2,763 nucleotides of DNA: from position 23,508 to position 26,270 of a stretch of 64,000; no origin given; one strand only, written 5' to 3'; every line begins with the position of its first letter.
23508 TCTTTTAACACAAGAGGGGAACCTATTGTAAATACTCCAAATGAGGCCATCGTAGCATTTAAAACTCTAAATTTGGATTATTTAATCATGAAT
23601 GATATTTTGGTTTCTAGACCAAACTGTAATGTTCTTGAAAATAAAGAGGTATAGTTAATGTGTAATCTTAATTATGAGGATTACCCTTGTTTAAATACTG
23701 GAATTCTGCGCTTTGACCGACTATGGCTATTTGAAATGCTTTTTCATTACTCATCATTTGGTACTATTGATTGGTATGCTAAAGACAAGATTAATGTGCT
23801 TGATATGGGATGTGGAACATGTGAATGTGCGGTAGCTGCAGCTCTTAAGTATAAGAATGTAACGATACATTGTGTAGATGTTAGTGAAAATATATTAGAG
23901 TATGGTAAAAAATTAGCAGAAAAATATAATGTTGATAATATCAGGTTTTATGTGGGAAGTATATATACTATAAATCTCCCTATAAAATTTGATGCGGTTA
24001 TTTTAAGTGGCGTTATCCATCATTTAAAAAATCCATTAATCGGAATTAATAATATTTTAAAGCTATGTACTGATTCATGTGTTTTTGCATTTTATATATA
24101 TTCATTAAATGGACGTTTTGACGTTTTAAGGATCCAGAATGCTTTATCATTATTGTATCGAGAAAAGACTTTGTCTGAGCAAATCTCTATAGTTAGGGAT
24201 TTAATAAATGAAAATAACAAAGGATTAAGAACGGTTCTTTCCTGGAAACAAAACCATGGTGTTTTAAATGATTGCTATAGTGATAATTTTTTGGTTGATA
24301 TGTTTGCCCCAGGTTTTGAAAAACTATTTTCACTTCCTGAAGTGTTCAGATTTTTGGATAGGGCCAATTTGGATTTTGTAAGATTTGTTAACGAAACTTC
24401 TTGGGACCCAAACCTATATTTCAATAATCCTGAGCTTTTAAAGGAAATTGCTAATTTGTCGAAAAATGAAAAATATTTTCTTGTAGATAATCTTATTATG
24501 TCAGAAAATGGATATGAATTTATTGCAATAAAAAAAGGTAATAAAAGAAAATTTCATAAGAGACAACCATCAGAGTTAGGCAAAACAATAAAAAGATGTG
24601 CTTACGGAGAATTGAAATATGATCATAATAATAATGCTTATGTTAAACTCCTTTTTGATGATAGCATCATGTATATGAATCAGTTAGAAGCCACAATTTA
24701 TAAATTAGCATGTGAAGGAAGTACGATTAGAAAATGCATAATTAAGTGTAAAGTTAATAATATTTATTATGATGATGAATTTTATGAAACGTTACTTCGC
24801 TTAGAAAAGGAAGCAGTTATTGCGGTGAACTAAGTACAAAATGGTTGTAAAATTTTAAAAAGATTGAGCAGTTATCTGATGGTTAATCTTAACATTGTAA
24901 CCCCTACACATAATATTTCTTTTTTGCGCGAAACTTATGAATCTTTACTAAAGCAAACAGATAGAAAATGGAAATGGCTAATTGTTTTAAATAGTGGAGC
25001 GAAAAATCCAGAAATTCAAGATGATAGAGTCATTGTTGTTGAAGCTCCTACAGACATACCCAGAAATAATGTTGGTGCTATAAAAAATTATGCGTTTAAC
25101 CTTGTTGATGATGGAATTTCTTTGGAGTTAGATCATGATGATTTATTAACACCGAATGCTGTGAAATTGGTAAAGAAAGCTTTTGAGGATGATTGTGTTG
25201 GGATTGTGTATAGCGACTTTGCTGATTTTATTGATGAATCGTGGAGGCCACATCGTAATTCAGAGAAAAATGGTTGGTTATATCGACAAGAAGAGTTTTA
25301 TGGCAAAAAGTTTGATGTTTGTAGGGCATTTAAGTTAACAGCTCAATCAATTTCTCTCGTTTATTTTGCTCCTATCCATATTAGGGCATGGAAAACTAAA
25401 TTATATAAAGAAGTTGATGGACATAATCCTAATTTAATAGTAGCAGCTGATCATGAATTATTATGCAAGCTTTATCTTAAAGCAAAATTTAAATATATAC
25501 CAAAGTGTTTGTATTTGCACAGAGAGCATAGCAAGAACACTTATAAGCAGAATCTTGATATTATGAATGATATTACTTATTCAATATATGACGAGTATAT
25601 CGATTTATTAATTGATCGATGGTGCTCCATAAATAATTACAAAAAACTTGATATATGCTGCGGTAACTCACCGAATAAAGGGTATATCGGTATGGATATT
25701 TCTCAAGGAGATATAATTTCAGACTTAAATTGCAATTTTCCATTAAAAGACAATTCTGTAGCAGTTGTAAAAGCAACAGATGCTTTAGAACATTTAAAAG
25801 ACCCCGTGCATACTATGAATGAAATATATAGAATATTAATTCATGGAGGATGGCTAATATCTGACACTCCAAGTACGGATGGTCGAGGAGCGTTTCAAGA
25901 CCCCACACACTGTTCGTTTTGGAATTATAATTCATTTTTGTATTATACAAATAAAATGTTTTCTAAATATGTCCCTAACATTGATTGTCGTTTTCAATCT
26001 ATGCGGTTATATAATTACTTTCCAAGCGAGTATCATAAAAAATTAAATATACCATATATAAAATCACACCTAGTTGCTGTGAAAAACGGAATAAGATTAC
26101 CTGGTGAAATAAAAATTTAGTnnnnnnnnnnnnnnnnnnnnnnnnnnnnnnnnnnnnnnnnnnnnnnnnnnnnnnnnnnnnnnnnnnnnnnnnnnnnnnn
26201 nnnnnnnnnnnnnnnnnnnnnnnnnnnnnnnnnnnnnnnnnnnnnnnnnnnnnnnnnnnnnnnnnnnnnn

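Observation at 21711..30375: Low-GC glycan-tailoring operon bracketed by inverted IS21 right ends (composite-transposon-like)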

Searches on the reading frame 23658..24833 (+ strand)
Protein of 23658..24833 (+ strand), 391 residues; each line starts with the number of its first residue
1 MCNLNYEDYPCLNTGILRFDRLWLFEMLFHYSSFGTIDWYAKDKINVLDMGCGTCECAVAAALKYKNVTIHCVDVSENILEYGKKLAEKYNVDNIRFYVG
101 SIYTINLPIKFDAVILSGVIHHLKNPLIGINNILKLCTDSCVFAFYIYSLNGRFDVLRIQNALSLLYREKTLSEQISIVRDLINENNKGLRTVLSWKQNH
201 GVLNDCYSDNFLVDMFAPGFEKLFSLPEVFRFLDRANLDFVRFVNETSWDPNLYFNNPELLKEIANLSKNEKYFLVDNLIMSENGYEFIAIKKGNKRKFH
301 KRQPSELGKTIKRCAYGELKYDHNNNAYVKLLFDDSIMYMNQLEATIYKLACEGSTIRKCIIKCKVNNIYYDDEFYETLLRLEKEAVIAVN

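Call 7: search_protein_families(library=pfam, proteins=[window:23658-24833:+], max_evalue=0.001)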
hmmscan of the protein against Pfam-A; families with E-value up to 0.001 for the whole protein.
window:23658-24833:+ (391 aa): 9 families
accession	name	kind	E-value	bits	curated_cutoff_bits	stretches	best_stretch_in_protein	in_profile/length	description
PF13847.12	Methyltransf_31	-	5.4e-17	62.3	27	1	42-146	2-110/145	Methyltransferase domain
PF13649.12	Methyltransf_25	-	7.1e-14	52.7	27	1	47-126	1-80/97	Methyltransferase domain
PF08242.18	Methyltransf_12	-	6.9e-13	49.6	30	1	48-142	1-97/98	Methyltransferase domain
PF08241.18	Methyltransf_11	-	1e-10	42.5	21.2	1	48-136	1-86/95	Methyltransferase domain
PF05175.20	MTS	-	9.7e-07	29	23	1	44-117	32-105/170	Methyltransferase small domain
PF13489.12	Methyltransf_23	-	1.5e-06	28.5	27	1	41-142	20-113/164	Methyltransferase domain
PF01209.24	Ubie_methyltran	-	3.8e-05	23.6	20.1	1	42-106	46-111/233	ubiE/COQ5 methyltransferase family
PF00891.24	Methyltransf_2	-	7.1e-05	22.7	22.3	1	47-141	66-156/210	O-methyltransferase domain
PF03848.20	TehB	-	0.00043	20.2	20.4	0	46-141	33-127/193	Tellurite resistance protein TehB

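Call 8: search_protein_families(library=ncbifam, proteins=[window:23658-24833:+], max_evalue=0.001)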
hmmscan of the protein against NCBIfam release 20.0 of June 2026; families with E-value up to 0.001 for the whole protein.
window:23658-24833:+ (391 aa): 27 families (the best 25 are shown)
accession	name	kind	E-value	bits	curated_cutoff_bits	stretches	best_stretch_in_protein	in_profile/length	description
TIGR01983.1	UbiG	equivalog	1.3e-08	34.5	102.95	1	43-139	49-145/228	bifunctional 2-polyprenyl-6-hydroxyphenol methylase/3-demethylubiquinol 3-O-methyltransferase UbiG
TIGR04290.1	meth_Rta_06860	hypoth_equivalog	3.5e-08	33.2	300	1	46-143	52-149/226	TIGR04290 family methyltransferase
TIGR02021.1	BchM-ChlM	equivalog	5.5e-08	32.5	158.9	1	38-145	46-155/218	magnesium protoporphyrin IX methyltransferase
NF043040.1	corrin_prot_MT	hypoth_equivalog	3.1e-07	30.1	180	1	41-123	39-123/216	corrinoid protein-associated methyltransferase CpaM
TIGR02469.1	CbiT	equivalog_domain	4e-07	30.3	78.3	1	44-125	21-103/124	precorrin-6Y C5,15-methyltransferase (decarboxylating) subunit CbiT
TIGR03534.1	RF_mod_PrmC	equivalog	4.5e-07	29.6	199.1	1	41-115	85-161/253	peptide chain release factor N(5)-glutamine methyltransferase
TIGR00536.1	hemK_fam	subfamily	6.6e-07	28.7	115.5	1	45-112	116-184/286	HemK family protein methyltransferase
NF011529.0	PRK14968.1-3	equivalog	8.1e-07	28.6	162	1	42-115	33-103/198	putative methyltransferase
NF006138.0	PRK08287.1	equivalog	8.8e-07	28.9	210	1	44-125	32-112/189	decarboxylating cobalt-precorrin-6B (C(15))-methyltransferase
TIGR01934.1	MenG_MenH_UbiE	subfamily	1.3e-06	27.9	158.35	1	43-107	39-102/223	ubiquinone/menaquinone biosynthesis methyltransferase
NF004851.0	PRK06202.1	equivalog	3e-06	26.8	243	1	42-126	59-145/237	hypothetical protein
NF001080.0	PRK00121.2-2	equivalog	4.5e-06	26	132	1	43-106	46-109/224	tRNA (guanosine(46)-N7)-methyltransferase TrmB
NF008823.0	PRK11873.1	subfamily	1.4e-05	24.7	263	1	47-118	81-153/272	arsenite methyltransferase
NF001244.0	PRK00216.1-5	equivalog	1.4e-05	24.5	216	1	42-109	46-116/236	bifunctional demethylmenaquinone methyltransferase/2-methoxy-6-polyprenyl-1,4-benzoquinol methylase UbiE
NF047649.1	MTase_UXPK_star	exception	2.3e-05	23.6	460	1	46-121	80-157/283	methyltransferase/UXPK-star double selenoprotein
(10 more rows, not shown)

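Call 84: search_solved_structures(query=window:23658-24830:+, max_evalue=0.01)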
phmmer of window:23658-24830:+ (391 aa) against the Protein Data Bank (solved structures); distinct sequences matched with E-value up to 0.01: 12.
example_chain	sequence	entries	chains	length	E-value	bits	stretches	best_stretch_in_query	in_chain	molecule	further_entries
8hkr_A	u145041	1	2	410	1.3e-13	54.1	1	43-293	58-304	Protein lysine methyltransferase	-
6gkv_A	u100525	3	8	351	2.3e-05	26.9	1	42-135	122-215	Coclaurine N-methyltransferase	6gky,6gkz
3mgg_A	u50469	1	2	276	2.9e-05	26.6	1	45-136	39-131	Methyltransferase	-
9dg7_A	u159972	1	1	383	0.00077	21.9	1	42-147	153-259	Tetrahydroprotoberberine N-methyltransferase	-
9dg8_A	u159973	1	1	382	0.00077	21.9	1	42-147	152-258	Tetrahydroprotoberberine N-methyltransferase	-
8rdl_A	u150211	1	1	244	0.0012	21.3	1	46-128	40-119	ToxA protein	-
6p3m_A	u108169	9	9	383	0.0015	21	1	42-147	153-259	tetrahydroprotoberberine N-methyltransferase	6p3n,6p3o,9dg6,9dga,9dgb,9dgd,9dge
9dg9_A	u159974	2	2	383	0.0028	20.1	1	42-147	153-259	Tetrahydroprotoberberine N-methyltransferase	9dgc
1xxl_A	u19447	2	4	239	0.0032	19.9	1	43-136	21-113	YcgJ protein | ycgJ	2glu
5kn4_A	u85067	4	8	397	0.0034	19.8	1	41-133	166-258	Pavine N-methyltransferase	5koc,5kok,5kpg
3dtn_A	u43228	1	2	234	0.0043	19.5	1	43-125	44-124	Putative Methyltransferase MM_2633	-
9e6q_Ak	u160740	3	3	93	0.0051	19.2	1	48-101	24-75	PaREP1 domain containing protein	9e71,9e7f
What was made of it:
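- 23658..24833 (+): Class I SAM methyltransferase (391 aa) with a ~240-aa C-terminal extension. It resembles N-methyltransferases. Nearest PDB entries are the protein lysine MTase 8hkr (1.3e-13) and plant N-methyltransferases (call 84).
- The MT is nearest to N-methyltransferases: call 84.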

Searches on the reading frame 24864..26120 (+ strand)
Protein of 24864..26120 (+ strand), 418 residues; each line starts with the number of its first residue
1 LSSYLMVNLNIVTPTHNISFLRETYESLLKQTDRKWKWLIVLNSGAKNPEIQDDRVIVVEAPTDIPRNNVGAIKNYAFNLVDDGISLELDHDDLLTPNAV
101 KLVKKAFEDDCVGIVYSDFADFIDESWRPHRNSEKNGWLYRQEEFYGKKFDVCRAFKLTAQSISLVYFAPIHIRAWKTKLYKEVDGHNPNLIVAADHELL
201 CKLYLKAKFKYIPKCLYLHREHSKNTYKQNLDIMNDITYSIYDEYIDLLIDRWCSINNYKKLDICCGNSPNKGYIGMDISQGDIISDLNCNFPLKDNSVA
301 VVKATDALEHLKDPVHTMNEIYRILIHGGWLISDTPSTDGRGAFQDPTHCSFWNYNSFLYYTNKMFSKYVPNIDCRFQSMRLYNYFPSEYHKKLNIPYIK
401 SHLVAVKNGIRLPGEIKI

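Call 7: search_protein_families(library=pfam, proteins=[window:24864-26120:+], max_evalue=0.001)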
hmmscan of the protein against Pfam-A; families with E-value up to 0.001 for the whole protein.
window:24864-26120:+ (418 aa): 4 families
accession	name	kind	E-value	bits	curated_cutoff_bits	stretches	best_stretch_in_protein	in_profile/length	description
PF08241.18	Methyltransf_11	-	1.3e-07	32.6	21.2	1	291-332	53-94/95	Methyltransferase domain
PF00535.33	Glycos_transf_2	-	1.5e-07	31.9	23.3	1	11-158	2-158/168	Glycosyl transferase family 2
PF13847.12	Methyltransf_31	-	0.00013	22.1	27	1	266-338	45-114/145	Methyltransferase domain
PF13489.12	Methyltransf_23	-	0.00048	20.3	27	1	296-340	79-123/164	Methyltransferase domain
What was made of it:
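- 24864..26120 (+): GT2 glycosyltransferase fused to a SAM methyltransferase domain (418 aa). Pfam Glycos_transf_2 at residues 11-158 and Methyltransf_11 at 291-332 (call 7).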

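Call 8: search_protein_families(library=ncbifam, proteins=[window:24864-26120:+], max_evalue=0.001)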
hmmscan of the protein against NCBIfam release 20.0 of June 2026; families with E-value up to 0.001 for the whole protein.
window:24864-26120:+ (418 aa): 0 families

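Call 85: search_solved_structures(query=window:24864-26117:+, max_evalue=0.01)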
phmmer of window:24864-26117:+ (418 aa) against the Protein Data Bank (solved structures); distinct sequences matched with E-value up to 0.01: 2.
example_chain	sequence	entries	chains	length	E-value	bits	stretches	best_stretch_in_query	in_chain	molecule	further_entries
2z86_A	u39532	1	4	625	2.5e-05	26.4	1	68-249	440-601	Chondroitin synthase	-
2z87_A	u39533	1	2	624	2.6e-05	26.4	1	68-249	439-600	Chondroitin synthase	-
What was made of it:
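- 24864..26120 (+): Weak PDB hit to chondroitin synthase (call 85).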
